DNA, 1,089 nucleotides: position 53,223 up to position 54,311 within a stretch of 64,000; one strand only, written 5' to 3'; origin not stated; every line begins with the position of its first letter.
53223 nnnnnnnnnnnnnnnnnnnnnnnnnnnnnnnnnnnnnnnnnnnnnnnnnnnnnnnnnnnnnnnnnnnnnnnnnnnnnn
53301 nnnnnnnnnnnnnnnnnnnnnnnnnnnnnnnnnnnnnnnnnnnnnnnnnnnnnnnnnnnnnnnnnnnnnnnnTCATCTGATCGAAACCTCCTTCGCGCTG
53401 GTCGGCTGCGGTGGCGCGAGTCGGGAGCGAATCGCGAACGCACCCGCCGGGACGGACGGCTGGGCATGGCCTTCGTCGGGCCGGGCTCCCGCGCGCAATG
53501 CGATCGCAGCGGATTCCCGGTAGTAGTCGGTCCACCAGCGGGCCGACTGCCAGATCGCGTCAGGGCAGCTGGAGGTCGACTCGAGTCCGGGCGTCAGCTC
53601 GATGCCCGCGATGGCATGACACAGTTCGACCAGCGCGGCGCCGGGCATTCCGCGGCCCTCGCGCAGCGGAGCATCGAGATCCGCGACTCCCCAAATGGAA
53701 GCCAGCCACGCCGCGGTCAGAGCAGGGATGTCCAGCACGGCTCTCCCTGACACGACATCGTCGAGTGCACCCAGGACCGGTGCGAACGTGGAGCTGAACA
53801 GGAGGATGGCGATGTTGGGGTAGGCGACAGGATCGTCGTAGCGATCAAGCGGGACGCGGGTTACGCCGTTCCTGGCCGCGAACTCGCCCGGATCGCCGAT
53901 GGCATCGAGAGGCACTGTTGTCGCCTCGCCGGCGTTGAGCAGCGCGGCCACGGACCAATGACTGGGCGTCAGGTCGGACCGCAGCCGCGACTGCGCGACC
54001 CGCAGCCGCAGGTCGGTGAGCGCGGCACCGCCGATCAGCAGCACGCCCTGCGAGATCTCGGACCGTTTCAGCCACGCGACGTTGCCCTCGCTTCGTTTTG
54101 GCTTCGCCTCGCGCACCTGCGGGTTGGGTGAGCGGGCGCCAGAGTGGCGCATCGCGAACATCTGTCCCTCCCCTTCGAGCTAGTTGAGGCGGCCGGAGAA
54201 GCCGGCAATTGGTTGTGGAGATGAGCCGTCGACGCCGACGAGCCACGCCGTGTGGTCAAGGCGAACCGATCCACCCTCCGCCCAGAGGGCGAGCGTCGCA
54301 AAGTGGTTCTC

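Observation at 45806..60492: Frameshift-free ~15-kb locus with four proteases (2 membrane CHAT, 2 Zn metallopeptidases) plus MBL, PhoD-like and GMC enzymes: candidate undescribed proteolytic signalling/conflict system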

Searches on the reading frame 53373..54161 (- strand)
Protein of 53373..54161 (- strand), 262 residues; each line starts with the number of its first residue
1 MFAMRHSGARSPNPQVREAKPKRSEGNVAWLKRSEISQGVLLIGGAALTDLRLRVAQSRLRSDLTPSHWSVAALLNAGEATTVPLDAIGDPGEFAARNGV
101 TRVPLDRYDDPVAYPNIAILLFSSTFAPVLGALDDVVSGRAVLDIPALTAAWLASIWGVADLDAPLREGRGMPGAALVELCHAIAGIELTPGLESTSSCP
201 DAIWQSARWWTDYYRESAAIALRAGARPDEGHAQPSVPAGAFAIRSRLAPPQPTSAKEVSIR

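Call 4: search_protein_families(library=pfam, max_evalue=0.01, proteins=[window:53373-54161:-])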
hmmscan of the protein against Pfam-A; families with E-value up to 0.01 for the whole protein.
window:53373-54161:- (262 aa): 0 families

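Call 9: search_protein_families(library=padloc, max_evalue=0.01, proteins=[window:53373-54161:-])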
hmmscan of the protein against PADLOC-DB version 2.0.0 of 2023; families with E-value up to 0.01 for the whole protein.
window:53373-54161:- (262 aa): 0 families

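Call 10: search_protein_families(library=ncbifam, max_evalue=0.01, proteins=[window:53373-54161:-])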
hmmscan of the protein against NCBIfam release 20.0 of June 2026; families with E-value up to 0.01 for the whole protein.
window:53373-54161:- (262 aa): 0 families

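Call 11: find_homologous_proteins(query=window:53373-54161:-)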
Query window:53373-54161:- (262 aa): 101 proteins with E <= 0.001 among 8000 candidates.
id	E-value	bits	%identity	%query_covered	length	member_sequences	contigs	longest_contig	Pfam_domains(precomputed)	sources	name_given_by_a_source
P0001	4.3e-158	542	95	100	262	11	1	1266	-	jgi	jgi:hypothetical protein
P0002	8.0e-140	482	83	100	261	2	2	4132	-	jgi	-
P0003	8.6e-140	482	82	100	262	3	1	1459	-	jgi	jgi:hypothetical protein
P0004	3.3e-128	444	77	99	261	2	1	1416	-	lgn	-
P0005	4.2e-124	431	74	100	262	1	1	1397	-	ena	-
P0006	1.2e-123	429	74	99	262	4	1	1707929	-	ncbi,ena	-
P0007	2.7e-123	428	73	99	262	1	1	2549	-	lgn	-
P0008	2.4e-120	419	73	100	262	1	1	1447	-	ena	-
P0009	4.5e-117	408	69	100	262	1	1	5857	-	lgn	-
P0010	1.4e-115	403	68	100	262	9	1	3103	-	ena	-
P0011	1.3e-114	400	67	100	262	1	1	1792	-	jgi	-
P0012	4.2e-111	388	65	100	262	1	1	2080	-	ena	-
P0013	1.5e-110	387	66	99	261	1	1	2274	-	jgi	jgi:hypothetical protein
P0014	1.8e-109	383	65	99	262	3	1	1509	-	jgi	jgi:hypothetical protein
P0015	2.6e-96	340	69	89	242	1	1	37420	-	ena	-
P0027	2.6e-54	202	47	87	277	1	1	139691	-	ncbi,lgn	ncbi:hypothetical protein BH23CHL7_BH23CHL7_06840 [soil metagenome]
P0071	5.6e-42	162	42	81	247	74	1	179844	-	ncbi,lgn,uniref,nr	ncbi:hypothetical protein SAMN05216299_106131 [Nitrosospira sp. Nsp14]|uniref:hypothetical protein n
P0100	5.3e-27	113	39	94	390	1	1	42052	-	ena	-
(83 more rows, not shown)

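Call 12: find_encoding_contigs(protein=P0006, flank=10000, max_places=2)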
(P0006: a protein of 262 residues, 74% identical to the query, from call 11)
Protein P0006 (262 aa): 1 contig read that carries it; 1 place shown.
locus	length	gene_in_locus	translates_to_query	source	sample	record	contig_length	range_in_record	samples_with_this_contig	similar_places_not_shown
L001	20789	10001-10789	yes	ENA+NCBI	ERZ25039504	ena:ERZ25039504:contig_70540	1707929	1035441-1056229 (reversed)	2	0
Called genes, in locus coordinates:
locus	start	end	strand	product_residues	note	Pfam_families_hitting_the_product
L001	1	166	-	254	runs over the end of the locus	PF01325:Fe_dep_repress (weak), PF12802:MarR_2 (weak), PF02742:Fe_dep_repr_C, PF04023:FeoA (weak)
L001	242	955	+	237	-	PF00296:Bac_luciferase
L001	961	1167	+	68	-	-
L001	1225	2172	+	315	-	PF00561:Abhydrolase_1, PF12697:Abhydrolase_6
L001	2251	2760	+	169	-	PF06803:DUF1232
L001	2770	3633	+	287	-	PF13650:Asp_protease_2 (faint)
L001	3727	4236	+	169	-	-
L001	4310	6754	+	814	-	PF12770:CHAT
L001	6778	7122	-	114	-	-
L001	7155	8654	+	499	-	-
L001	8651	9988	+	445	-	PF09423:PhoD (faint)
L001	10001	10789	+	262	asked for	-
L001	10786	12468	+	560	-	PF00732:GMC_oxred_N (faint), PF01266:DAO (faint), PF05199:GMC_oxred_C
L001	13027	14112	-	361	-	PF00753:Lactamase_B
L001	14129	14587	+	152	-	-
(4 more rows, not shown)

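Call 13: find_encoding_contigs(protein=P0027, flank=10000, max_places=2)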
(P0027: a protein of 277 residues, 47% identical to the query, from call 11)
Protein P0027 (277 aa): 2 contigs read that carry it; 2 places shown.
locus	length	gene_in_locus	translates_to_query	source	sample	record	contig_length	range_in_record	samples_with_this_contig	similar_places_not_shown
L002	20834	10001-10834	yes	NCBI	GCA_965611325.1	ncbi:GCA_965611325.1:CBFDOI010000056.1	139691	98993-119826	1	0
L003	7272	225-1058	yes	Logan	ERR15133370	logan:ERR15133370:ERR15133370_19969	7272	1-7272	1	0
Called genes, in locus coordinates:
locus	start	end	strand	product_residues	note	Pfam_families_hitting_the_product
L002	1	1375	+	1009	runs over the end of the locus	PF00005:ABC_tran (faint), PF02463:SMC_N (faint), PF13191:AAA_16 (faint), PF13304:AAA_21 (faint), PF13476:AAA_23 (faint), PF13555:AAA_29 (faint), PF17760:UvrA_inter, PF17755:UvrA_DNA-bind, +2 more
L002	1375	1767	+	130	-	PF01451:LMWPc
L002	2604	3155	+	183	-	-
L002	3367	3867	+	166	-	PF07883:Cupin_2 (weak)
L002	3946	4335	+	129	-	PF07366:SnoaL, PF12680:SnoaL_2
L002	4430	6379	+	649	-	PF13191:AAA_16 (weak), PF13401:AAA_22 (weak), PF13604:AAA_30 (faint), PF00486:Trans_reg_C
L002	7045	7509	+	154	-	PF22091:DUF6941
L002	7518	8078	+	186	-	PF01966:HD (weak)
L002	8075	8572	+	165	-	PF08327:AHSA1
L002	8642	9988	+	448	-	-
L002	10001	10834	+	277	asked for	-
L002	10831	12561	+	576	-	PF00732:GMC_oxred_N (faint), PF00890:FAD_binding_2 (weak), PF01266:DAO (weak), PF07992:Pyr_redox_2 (faint), PF13450:NAD_binding_8 (weak), PF05199:GMC_oxred_C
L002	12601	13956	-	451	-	PF13415:Beta-prop_FBX42, PF01344:Kelch_1 (weak), PF13964:Beta-prop_Calicin (weak), PF24981:Beta-prop_ATRN-LZTR1, PF13418:Beta-prop_TYW4, PF24681:Kelch_KLHDC2_KLHL20_DRC7, PF13964:Beta-prop_Calicin, PF01344:Kelch_1, +5 more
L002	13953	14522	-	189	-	PF04542:Sigma70_r2, PF07638:Sigma70_ECF (weak), PF08281:Sigma70_r4_2, PF04545:Sigma70_r4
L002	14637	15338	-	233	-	PF13361:UvrD_C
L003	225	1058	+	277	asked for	-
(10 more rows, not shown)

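Call 14: find_encoding_contigs(protein=P0071, flank=10000, max_places=2)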
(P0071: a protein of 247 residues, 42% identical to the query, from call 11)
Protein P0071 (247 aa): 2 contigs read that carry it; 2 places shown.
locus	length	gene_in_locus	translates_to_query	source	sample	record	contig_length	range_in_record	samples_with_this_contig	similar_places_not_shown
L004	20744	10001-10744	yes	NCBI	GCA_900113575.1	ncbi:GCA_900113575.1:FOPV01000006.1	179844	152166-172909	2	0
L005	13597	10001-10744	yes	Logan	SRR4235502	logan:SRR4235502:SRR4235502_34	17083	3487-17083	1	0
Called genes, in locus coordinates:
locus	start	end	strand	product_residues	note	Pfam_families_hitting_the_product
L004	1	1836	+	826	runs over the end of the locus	PF00270:DEAD (faint), PF06733:DEAD_2, PF13307:Helicase_C_2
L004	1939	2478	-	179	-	PF05239:PRC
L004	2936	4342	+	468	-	PF12867:DinB_2 (faint), PF03781:FGE-sulfatase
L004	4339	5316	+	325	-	PF10017:Methyltransf_33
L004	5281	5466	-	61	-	-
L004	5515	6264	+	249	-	PF03741:TerC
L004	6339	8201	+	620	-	PF05430:Methyltransf_30, PF07992:Pyr_redox_2 (faint), PF00070:Pyr_redox (faint), PF01266:DAO, PF13450:NAD_binding_8 (weak)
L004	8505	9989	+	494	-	PF09423:PhoD (faint)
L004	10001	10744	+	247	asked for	-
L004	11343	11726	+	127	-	-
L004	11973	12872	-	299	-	-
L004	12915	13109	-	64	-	-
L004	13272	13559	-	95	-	-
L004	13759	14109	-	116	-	PF00892:EamA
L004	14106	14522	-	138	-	PF00892:EamA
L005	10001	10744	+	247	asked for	-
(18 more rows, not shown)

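Call 17: find_related_loci(query=A1, collection=genome_contigs, flank=10000)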
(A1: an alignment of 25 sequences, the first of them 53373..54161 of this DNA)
Query A1 (262 aa) in genome_contigs; peptide patterns used: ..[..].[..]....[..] (x = any residue, [..] = any of these).
138 stretches matched a pattern; 104 encode a relative of the query (tblastn E <= 1e-3); the best 80 are kept; 80 distinct loci.
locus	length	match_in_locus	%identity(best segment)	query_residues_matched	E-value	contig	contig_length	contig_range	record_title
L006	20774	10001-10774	74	1-258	6e-129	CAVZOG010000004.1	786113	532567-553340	MAG: uncultured Chloroflexia bacterium isolate MFD02840.bin.3.831 genome assembly, contig: contig_39341, whole genome sh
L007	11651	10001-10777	75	1-259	1e-128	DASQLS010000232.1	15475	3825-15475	MAG TPA_asm: Candidatus Limnocylindrales bacterium isolate SMAG_U11944 k141_5648338, whole genome shotgun sequence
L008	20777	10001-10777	74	1-259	2e-128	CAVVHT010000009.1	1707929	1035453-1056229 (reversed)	MAG: uncultured Chloroflexia bacterium isolate MFD02840.bin.3.353 genome assembly, contig: contig_70540, whole genome sh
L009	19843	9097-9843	58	1-249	1e-85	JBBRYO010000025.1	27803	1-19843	MAG: Candidatus Limnocylindrales bacterium isolate La5_metabat2.116 La5_metabat2.116_K_3199624_L_27803_cov_52.4152, whol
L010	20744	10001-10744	54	1-249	2e-79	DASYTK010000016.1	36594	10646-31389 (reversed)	MAG TPA_asm: Candidatus Limnocylindrales bacterium isolate SMAG_U4565 k141_808732, whole genome shotgun sequence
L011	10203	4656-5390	54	1-246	1e-75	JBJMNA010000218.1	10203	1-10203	MAG: Chloroflexota bacterium isolate H1_18_all_fractions_metab_conc_23_RIF_CHLX_70_21 k255_5222847, whole genome shotgun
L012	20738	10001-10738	53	1-246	3e-71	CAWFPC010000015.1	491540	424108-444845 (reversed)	MAG: uncultured Chloroflexia bacterium isolate MFD05567.bin.2.62 genome assembly, contig: contig_80725, whole genome sho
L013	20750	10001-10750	49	4-253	9e-71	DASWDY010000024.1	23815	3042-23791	MAG TPA_asm: Candidatus Limnocylindria bacterium isolate SMAG_U2748 k141_636701, whole genome shotgun sequence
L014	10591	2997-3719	44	1-247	1e-64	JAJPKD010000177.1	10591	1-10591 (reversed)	MAG: Acidobacteria bacterium isolate Centralia_MAG_6 k107_9951866, whole genome shotgun sequence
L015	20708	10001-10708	42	1-246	3e-64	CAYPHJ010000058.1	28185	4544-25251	MAG TPA_asm: uncultured Syntrophobacteraceae bacterium isolate SRP217488_co1_39 genome assembly, contig: NODE_837_length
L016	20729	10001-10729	47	1-249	2e-64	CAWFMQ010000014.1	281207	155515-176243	MAG: uncultured Chloroflexia bacterium isolate MFD02134.bin.2.59 genome assembly, contig: contig_56886, whole genome sho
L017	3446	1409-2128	43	1-245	6e-64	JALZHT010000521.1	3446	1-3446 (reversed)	MAG: Acidobacteriota bacterium isolate SON bin9 SC8834_NODE_2084_length_3446_cov_1.594456, whole genome shotgun sequence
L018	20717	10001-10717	46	5-256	7e-62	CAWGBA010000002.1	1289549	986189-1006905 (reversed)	MAG: uncultured Chloroflexia bacterium isolate MFD06714.bin.2.115 genome assembly, contig: contig_27182, whole genome sh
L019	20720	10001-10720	44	1-245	4e-61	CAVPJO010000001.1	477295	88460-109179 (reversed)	MAG: uncultured Chloroflexia bacterium isolate MFD09964.bin.2.79 genome assembly, contig: contig_11004, whole genome sho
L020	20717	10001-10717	42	1-245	3e-61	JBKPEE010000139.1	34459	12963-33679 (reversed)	MAG: Acidobacteriota bacterium isolate GB_EKS_MAG_00006 GB_EKS_000000620455, whole genome shotgun sequence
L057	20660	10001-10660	42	7-215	2e-45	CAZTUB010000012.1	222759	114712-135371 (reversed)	MAG TPA_asm: uncultured Clostridia bacterium isolate binchicken_co174_39 genome assembly, contig: NODE_21_length_222759_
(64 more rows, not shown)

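Call 27: search_protein_families(library=pfam, max_evalue=0.001, proteins=[L010:12606-13349:+, L010:13327-14529:+, L019:12499-14004:+, L010:14522-15004:+, L010:15009-16196:+, L010:16197-16937:+, L010:16960-18480:+, L010:5113-5916:+, L010:3611-4531:+, L010:1583-3601:+])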
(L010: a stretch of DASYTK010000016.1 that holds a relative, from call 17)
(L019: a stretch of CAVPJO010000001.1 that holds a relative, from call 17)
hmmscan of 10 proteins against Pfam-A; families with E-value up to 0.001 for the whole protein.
L010:12606-13349:+ (247 aa): 2 families
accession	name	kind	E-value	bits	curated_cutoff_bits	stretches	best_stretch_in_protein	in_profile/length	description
PF13620.12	CarboxypepD_reg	-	6.5e-07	30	32.3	1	160-216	2-60/82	Carboxypeptidase regulatory-like domain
PF14065.11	Pvc16_N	-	8.1e-06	26.1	27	1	60-94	54-102/180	Pvc16 N-terminal domain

L010:13327-14529:+ (400 aa): 2 families
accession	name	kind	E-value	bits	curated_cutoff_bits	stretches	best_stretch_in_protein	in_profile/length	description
PF17482.7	Phage_sheath_1C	-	1.7e-20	73.4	26.9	1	281-384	4-102/104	Phage tail sheath C-terminal domain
PF04984.19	Phage_sheath_1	-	1.5e-18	67.7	31.4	1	196-276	98-168/168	Phage tail sheath protein subtilisin-like domain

L019:12499-14004:+ (501 aa): 1 family
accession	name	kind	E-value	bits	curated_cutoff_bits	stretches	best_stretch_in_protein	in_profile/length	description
PF01734.28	Patatin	-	1.2e-16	61.9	27.7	1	6-175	1-191/191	Patatin-like phospholipase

L010:14522-15004:+ (160 aa): 1 family
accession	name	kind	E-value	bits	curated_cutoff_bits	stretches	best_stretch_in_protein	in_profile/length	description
PF06841.18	Phage_T4_gp19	-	1.8e-37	128.6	28.2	1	28-157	2-133/134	T4-like virus tail tube protein gp19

L010:15009-16196:+ (395 aa): 0 families

L010:16197-16937:+ (246 aa): 1 family
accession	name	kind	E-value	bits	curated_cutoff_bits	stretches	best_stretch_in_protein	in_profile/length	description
PF19266.4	CIS_tube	-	1.3e-07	31.9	27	1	15-147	23-147/158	Contractile injection system tube protein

L010:16960-18480:+ (506 aa): 3 families
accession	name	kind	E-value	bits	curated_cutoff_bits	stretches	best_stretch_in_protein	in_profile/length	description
PF04717.18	Phage_base_V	-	3e-19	69.6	23.8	1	351-423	2-75/75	Type VI secretion system/phage-baseplate injector OB domain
PF05954.17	Phage_GPD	-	6.9e-14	52.2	30.1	1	62-325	28-303/305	Phage tail baseplate hub (GPD)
PF24032.1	YQBQ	-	0.00019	21.4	27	0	263-327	222-286/294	YQBQ-like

L010:5113-5916:+ (267 aa): 0 families

L010:3611-4531:+ (306 aa): 0 families

L010:1583-3601:+ (672 aa): 4 families
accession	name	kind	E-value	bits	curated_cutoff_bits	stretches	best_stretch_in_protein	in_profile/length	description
PF01266.30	DAO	-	4.2e-47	161.8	27.9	1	164-517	1-351/353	FAD dependent oxidoreductase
PF16901.10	DAO_C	-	3.4e-13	50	31.4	1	563-650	34-124/126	C-terminal domain of alpha-glycerophosphate oxidase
PF12831.13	FAD_oxidored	-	4e-05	23.5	27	0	164-199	1-36/416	FAD dependent oxidoreductase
PF13450.12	NAD_binding_8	-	9e-05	23.1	21.9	1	167-209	1-41/68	NAD(P)-binding Rossmann-like domain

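Call 28: predict_structure(alignment_id=A1)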
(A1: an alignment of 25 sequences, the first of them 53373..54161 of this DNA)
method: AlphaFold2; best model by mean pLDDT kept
length: 262 residues; sequences in the alignment: 25
mean_pLDDT: 89.3   pTM: 0.89
mean pLDDT of the five models: 89.3, 87.8, 87.8, 87.1, 78.9
residues with pLDDT >= 90: 181; 70-90: 60; 50-70: 12; < 50: 9
segments of 3 or more residues with pLDDT < 50: 256-262
pLDDT, mean of each block of 10 residues (from residue 1): 66 96 95 96 95 91 90 96 89 91 95 97 94 89 87 90 86 96 94 88 95 93 88 93 86 54 46
secondary structure, 60 per line:
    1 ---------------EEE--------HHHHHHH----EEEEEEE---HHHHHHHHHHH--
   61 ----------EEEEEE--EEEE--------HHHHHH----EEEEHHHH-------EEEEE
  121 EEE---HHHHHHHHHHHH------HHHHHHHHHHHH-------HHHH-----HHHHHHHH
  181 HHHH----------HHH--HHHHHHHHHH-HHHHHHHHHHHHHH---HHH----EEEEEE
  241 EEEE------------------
elements in order: E16-18 H27-33 E38-44 H48-58 E71-76 E79-82 H91-96 E101-104 H105-108 E116-123 H127-138 H145-156 H164-167 H173-184 H200-209 H211-224 E235-244

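Call 32: fold_search(model_id=the predicted structure, library=pdb)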
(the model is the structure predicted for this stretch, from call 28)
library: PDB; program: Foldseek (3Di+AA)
matches with E <= 10: 30; with E <= 0.001: 0
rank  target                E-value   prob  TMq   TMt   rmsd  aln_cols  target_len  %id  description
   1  7s14_B                8.4e-01  0.02  0.13  0.14  19.6       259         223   12  Crystal structure of putative NAD(P)H-flavin oxidoreductase from Haemophilus influenzae 86-028NP (released 2021-10-06)
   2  7s14_A                2.2e+00  0.02  0.16  0.18  19.6       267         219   13  Crystal structure of putative NAD(P)H-flavin oxidoreductase from Haemophilus influenzae 86-028NP (released 2021-10-06)
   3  7s1a_B                2.5e+00  0.02  0.13  0.15  16.5       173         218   12  Crystal structure of putative NAD(P)H-flavin oxidoreductase from Haemophilus influenzae Rd KW20 (released 2021-10-06)
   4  3rv8_A                3.2e+00  0.01  0.08  0.06  19.9       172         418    9  Structure of a M. tuberculosis Salicylate Synthase, MbtI, in Complex with an Inhibitor with Cyclopropyl R-Group (released 2012-05-09)
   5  7s14_C                3.4e+00  0.01  0.12  0.14  16.8       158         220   14  Crystal structure of putative NAD(P)H-flavin oxidoreductase from Haemophilus influenzae 86-028NP (released 2021-10-06)
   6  8wxw_A                3.4e+00  0.01  0.12  0.05  20.1       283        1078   10  Falcilysin in complex with hemoglobin alpha chain peptide (released 2024-08-07)
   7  4cs7_E                4.3e+00  0.04  0.12  0.17   8.8        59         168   19  Crystal structure of the asymmetric human metapneumovirus M2-1 tetramer, form 1 (released 2014-05-28)
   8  3hzn_A                4.6e+00  0.01  0.11  0.12  19.8       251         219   10  Structure of the Salmonella typhimurium nfnB dihydropteridine reductase (released 2009-07-07)
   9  4cs7_C                5.2e+00  0.04  0.12  0.17   8.8        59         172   19  Crystal structure of the asymmetric human metapneumovirus M2-1 tetramer, form 1 (released 2014-05-28)
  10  4cs7_A                5.2e+00  0.03  0.12  0.17   8.8        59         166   19  Crystal structure of the asymmetric human metapneumovirus M2-1 tetramer, form 1 (released 2014-05-28)
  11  5a3l_A                5.5e+00  0.01  0.12  0.14   9.1        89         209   13  Structure of Cea1A in complex with N-Acetylglucosamine (released 2016-06-29)
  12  5tt5                  5.5e+00  0.01  0.10  0.05  16.6       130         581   10  Escherichia coli LigA (K115M) in complex with NAD+ (released 2017-03-08)
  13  4csa_C                5.8e+00  0.02  0.12  0.18   9.8        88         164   17  Crystal structure of the asymmetric human metapneumovirus M2-1 tetramer bound to a DNA 4-mer (released 2014-05-28)
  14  3x22_A                5.8e+00  0.01  0.17  0.19  21.1       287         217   11  Crystal structure of Escherichia coli nitroreductase NfsB mutant N71S/F123A/F124W (released 2015-11-18)
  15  9gjx_D                6.2e+00  0.01  0.15  0.16  20.7       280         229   11  Bacillus licheniformis nitroreductase (released 2025-09-03)
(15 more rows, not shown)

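Call 65: search_protein_families(library=pfam, max_evalue=0.001, proteins=[L010:15009-16196:+])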
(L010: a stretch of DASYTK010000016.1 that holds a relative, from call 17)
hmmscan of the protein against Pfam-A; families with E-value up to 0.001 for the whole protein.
L010:15009-16196:+ (395 aa): 0 families
